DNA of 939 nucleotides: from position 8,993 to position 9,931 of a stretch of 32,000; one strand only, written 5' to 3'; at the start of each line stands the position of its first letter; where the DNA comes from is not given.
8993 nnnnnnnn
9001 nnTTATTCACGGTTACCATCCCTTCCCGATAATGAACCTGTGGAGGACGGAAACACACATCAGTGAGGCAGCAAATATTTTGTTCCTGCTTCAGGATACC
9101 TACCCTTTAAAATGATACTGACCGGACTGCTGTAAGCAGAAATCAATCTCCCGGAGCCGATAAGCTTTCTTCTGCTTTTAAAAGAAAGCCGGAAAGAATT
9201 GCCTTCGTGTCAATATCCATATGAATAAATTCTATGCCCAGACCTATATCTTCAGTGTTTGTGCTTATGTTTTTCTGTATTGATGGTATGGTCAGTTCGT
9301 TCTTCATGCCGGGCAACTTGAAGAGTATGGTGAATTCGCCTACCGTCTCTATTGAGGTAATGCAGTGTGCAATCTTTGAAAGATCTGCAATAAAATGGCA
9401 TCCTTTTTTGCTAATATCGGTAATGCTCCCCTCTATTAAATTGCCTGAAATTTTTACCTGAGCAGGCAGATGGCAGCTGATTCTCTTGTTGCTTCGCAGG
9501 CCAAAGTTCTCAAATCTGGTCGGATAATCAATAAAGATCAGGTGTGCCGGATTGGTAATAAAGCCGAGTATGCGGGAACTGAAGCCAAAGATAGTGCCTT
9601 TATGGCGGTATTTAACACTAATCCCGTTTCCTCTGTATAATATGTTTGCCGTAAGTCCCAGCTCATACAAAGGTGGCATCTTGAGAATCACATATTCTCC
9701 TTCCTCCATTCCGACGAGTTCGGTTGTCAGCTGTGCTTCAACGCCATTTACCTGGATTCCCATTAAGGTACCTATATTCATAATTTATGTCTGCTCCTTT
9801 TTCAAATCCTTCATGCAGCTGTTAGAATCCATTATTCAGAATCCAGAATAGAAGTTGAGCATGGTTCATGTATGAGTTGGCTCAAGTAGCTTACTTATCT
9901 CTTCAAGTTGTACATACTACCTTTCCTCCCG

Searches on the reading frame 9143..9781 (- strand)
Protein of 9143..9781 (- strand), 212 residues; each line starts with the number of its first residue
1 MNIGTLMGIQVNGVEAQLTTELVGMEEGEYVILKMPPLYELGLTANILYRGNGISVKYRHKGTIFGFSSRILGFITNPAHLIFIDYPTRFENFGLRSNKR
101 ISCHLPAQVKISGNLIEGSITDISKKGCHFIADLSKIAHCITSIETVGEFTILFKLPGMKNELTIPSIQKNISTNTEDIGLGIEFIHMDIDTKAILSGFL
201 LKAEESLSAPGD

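Call 6: search_protein_families(library=pfam, proteins=[window:9143-9781:-], max_evalue=0.01)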
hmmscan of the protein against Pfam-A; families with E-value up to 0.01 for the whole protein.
window:9143-9781:- (212 aa): 2 families
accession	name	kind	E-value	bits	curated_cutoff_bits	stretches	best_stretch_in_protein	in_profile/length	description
PF12945.12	PilZNR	-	3.3e-13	50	23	1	3-87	2-85/85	Flagellar protein YcgR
PF07238.19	PilZ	-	1e-08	35.9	22.5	1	96-200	3-100/102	PilZ domain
